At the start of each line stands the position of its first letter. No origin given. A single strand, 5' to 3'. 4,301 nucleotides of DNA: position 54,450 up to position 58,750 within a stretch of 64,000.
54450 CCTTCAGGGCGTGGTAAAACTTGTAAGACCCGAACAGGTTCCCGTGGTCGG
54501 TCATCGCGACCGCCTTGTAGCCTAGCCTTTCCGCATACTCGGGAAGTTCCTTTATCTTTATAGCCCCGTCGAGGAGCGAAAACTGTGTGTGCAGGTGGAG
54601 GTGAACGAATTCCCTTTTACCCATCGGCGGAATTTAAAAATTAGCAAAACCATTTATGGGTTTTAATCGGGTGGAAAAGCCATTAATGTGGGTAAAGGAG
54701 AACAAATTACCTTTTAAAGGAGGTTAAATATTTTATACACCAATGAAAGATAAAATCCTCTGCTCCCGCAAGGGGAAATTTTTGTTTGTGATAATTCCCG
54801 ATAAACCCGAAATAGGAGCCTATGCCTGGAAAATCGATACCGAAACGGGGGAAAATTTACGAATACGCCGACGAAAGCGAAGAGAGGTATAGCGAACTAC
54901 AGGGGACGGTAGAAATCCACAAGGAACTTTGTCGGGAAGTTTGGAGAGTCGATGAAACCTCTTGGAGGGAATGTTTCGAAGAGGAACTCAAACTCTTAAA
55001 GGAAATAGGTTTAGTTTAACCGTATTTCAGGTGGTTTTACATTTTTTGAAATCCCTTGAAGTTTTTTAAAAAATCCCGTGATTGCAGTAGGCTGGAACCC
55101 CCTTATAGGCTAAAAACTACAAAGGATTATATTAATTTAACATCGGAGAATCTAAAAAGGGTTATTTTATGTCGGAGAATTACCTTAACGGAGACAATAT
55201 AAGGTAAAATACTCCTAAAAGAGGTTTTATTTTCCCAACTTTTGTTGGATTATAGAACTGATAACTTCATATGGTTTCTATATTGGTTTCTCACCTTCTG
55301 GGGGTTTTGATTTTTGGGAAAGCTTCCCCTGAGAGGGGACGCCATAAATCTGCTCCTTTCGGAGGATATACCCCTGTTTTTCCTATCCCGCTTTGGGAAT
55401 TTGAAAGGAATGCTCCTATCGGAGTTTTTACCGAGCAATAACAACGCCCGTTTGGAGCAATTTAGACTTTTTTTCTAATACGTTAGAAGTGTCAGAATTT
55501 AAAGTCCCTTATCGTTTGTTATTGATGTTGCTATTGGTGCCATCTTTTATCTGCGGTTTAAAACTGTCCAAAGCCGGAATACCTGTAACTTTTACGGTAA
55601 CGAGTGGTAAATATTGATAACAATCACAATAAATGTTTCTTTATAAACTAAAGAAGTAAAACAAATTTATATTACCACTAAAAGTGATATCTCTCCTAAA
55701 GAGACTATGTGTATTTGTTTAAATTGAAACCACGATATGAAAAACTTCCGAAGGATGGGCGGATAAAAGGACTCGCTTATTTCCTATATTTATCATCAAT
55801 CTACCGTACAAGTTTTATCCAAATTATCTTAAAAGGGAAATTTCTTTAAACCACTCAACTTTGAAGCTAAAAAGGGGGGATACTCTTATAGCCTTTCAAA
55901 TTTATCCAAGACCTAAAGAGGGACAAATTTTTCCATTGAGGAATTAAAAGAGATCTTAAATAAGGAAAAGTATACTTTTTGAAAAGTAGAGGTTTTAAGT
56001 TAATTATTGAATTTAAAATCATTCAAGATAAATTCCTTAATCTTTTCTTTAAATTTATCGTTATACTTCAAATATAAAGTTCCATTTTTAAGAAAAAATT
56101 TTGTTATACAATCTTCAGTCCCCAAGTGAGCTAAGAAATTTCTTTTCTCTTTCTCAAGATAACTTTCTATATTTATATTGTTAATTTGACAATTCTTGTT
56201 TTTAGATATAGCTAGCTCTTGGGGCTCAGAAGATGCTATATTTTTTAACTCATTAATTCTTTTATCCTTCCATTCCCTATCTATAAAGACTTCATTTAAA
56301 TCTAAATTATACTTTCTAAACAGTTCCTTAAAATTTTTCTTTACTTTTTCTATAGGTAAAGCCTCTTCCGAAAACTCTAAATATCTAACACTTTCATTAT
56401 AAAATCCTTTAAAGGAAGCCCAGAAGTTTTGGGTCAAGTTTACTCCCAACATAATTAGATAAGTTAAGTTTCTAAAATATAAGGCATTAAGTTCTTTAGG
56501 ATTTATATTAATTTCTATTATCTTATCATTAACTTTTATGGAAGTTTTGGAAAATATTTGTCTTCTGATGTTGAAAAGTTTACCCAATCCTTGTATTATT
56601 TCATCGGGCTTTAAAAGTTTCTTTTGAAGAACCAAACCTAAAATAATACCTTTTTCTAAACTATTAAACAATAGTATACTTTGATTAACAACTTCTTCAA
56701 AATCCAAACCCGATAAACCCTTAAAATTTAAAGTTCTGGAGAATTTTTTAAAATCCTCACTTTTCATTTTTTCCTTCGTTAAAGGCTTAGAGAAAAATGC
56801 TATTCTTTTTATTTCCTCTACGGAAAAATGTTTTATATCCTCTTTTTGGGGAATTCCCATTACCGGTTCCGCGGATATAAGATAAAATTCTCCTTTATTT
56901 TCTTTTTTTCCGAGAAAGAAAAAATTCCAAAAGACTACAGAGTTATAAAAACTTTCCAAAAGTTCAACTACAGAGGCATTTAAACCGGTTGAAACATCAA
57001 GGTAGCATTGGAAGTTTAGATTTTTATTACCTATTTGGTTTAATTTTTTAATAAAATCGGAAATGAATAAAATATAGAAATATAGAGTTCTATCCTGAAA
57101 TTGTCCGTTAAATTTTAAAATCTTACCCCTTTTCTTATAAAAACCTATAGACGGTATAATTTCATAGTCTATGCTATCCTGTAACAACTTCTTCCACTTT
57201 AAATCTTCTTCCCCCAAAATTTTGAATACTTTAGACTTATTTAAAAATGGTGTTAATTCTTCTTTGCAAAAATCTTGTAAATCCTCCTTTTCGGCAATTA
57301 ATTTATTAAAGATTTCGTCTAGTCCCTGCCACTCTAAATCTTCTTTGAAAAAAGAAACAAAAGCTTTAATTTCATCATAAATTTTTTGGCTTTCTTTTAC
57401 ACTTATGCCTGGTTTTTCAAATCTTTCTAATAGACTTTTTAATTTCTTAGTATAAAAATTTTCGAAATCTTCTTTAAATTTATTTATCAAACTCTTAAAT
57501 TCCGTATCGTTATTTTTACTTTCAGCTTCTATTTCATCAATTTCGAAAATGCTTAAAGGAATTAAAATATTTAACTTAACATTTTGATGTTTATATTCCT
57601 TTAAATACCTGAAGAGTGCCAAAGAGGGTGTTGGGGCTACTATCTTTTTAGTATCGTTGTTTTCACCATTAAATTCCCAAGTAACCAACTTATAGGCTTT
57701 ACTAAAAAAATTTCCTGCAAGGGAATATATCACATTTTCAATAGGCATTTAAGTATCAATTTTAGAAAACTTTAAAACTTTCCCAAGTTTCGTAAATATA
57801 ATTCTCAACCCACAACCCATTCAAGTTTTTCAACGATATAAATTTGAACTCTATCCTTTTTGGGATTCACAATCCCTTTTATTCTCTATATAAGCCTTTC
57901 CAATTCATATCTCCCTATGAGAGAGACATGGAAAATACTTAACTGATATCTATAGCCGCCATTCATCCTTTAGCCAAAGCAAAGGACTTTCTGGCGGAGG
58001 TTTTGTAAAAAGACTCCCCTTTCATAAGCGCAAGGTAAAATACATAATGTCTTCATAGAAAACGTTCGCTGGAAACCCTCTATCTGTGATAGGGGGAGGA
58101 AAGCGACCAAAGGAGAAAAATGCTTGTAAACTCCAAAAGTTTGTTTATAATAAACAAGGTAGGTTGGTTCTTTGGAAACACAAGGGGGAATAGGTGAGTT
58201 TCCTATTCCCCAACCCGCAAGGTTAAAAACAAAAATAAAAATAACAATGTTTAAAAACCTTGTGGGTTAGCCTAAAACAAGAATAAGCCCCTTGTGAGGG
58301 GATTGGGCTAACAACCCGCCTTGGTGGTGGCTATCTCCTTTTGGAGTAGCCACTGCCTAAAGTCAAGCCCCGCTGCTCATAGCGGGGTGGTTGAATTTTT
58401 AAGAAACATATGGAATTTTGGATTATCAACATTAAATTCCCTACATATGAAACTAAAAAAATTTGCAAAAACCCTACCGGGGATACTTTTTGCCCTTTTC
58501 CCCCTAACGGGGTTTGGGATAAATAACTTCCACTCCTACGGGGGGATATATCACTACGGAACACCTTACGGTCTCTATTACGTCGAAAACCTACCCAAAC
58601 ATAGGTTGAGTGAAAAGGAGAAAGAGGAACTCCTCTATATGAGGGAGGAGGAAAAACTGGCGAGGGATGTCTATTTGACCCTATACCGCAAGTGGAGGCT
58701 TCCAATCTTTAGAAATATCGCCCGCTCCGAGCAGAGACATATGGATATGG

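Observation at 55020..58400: Island-level hypothesis: the Csx1-like gene is bracketed by inverted copies of the TnpB-element palindrome and by repeat-derived fragments (possible mobilised or eroded CRISPR accessory module)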

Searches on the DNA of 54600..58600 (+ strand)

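Call 13: search_rna_families(source=window, start=54600, end=58600, threshold=evalue, max_evalue=5)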
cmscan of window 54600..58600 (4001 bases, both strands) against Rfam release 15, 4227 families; matches with E-value up to 5: 4.
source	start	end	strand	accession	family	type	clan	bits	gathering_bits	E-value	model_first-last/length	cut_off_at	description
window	56085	56145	+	RF00480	HIV_FE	Cis-reg; frameshift_element;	-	23.7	45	3.1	1-52/52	no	HIV Ribosomal frameshift signal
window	58206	58277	-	RF00697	mir-186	Gene; miRNA;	-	20.9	70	1.5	1-82/82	no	mir-186 microRNA precursor family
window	54663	54755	-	RF01488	rli49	Gene; sRNA;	-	20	40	2.4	1-163/163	no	Listeria sRNA rli49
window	56755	56828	-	RF01625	ceN28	Gene; snRNA; snoRNA; CD-box;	-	18.8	70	2.1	1-88/88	no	Caenorhabditis snoRNA ceN28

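Call 77: search_rna_families(source=window, start=57940, end=58450, threshold=evalue, max_evalue=10)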
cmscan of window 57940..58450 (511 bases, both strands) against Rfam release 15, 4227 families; matches with E-value up to 10: 10.
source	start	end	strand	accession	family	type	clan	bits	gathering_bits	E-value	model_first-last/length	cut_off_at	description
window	58206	58277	-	RF00697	mir-186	Gene; miRNA;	-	20.9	70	0.19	1-82/82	no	mir-186 microRNA precursor family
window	58001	58063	-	RF00531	snoMe28S-Gm3113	Gene; snRNA; snoRNA; CD-box;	-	19.2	70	1.1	1-84/84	no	Small nucleolar RNA Me28S-Gm3113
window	58364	58436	-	RF01393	isrJ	Gene; sRNA;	-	17.1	37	1.2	1-75/75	no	isrJ Hfq binding RNA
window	58211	58269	+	RF00904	mir-392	Gene; miRNA;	-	16.3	62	3.6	1-75/75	no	mir-392 microRNA precursor family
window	58220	58314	+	RF02618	SSRC34_2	Gene; sRNA;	-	15.5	48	8.3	1-125/125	no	Streptococcus sRNA 34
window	58172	58346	-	RF00558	L20_leader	Cis-reg; leader;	-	14.6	58.7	4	1-127/127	no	Ribosomal protein L20 leader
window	58190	58252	+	RF02273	FsrA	Gene;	-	12.9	80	4.8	1-83/83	no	FsrA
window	58140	58337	+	RF00174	Cobalamin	Cis-reg; riboswitch;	CL00101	9.7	31.5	4.6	1-189/189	no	Cobalamin riboswitch aptamer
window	58226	58266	+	RF01675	CrcZ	Gene; sRNA;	-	8.8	95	4.5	1-398/398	no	Pseudomonas sRNA CrcZ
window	58215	58269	+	RF00010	RNaseP_bact_a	Gene; ribozyme;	CL00002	7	100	6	1-367/367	no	Bacterial RNase P class A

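Call 96: search_dna_similar(query=window:55066-58411:+, collection=plasmids, mode=distant, max_rows=10)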
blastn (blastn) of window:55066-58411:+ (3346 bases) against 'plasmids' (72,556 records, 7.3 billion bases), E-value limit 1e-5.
No match.

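Call 97: search_dna_similar(query=window:55066-58411:+, collection=phages, mode=distant, max_rows=10)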
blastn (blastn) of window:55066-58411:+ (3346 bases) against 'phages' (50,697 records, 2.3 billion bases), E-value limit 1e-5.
No match.

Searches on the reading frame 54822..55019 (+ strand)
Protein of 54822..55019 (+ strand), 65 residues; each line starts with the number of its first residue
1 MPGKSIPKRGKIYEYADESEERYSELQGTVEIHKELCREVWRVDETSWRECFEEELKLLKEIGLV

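Call 8: search_protein_families(library=pfam, proteins=[window:54822-55019:+], max_evalue=0.01)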
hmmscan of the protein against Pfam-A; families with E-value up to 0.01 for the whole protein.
window:54822-55019:+ (65 aa): 0 families

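Call 18: search_protein_families(library=ncbifam, proteins=[window:54822-55019:+], max_evalue=0.01)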
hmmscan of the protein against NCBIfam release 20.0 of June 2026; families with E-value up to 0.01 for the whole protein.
window:54822-55019:+ (65 aa): 0 families

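Call 67: find_homologous_proteins(query=window:54822-55019:+, max_evalue=0.001)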
Query window:54822-55019:+ (65 aa): 4 proteins with E <= 0.001 among 4 candidates.
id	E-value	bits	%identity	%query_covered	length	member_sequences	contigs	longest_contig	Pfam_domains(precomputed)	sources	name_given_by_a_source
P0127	3.8e-36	139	100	100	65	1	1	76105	-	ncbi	-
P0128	1.8e-26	109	96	85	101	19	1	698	-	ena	-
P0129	2.0e-14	71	84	66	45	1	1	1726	-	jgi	-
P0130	4.7e-12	63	89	55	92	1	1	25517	-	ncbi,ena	-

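Call 68: find_encoding_contigs(protein=P0130, flank=10000)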
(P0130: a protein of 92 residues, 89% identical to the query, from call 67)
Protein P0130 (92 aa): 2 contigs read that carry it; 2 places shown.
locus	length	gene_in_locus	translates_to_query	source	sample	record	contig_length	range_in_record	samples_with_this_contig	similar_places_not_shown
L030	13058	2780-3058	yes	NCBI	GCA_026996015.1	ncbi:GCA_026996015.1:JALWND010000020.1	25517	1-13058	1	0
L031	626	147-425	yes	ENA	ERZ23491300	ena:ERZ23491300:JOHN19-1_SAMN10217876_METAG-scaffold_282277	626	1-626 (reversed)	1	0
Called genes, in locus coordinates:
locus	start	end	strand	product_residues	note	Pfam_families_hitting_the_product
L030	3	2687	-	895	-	?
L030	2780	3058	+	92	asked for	-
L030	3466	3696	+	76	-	-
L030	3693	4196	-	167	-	PF01288:HPPK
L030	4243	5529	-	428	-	PF02558:ApbA (faint), PF03446:NAD_binding_2 (faint), PF03721:UDPG_MGDP_dh_N, PF00984:UDPG_MGDP_dh, PF03720:UDPG_MGDP_dh_C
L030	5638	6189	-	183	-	PF00156:Pribosyltran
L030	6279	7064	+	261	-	PF00271:Helicase_C, PF13307:Helicase_C_2 (faint), PF12344:UvrB, PF02151:UVR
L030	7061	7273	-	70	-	-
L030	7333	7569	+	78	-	-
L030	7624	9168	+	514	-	PF13231:PMT_2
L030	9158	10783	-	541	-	PF00350:Dynamin_N, PF01926:MMR_HSR1, PF00350:Dynamin_N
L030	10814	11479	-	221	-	PF02581:TMP-TENI, PF03060:NMO (faint)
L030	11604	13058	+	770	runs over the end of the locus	PF01138:RNase_PH, PF03725:RNase_PH_C, PF03726:PNPase, PF01138:RNase_PH, PF00013:KH_1, PF22675:KH-I_KHDC4-BBP (faint), PF00575:S1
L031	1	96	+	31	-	?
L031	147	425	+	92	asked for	-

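Call 69: find_encoding_contigs(protein=P0129, flank=5000)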
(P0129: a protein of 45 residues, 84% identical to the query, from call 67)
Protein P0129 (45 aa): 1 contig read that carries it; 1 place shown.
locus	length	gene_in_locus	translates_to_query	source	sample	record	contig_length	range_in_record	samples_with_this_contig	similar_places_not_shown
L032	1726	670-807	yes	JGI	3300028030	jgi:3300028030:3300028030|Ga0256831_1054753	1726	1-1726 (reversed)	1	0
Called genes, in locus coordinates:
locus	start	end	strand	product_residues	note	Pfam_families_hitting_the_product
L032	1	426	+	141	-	?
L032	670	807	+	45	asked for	-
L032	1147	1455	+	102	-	-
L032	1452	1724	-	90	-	?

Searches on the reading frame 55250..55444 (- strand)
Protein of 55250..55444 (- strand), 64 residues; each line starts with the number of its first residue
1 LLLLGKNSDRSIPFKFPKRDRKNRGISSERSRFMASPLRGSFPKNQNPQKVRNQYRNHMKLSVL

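Call 8: search_protein_families(library=pfam, proteins=[window:55250-55444:-], max_evalue=0.01)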
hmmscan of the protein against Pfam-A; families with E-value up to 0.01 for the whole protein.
window:55250-55444:- (64 aa): 0 families
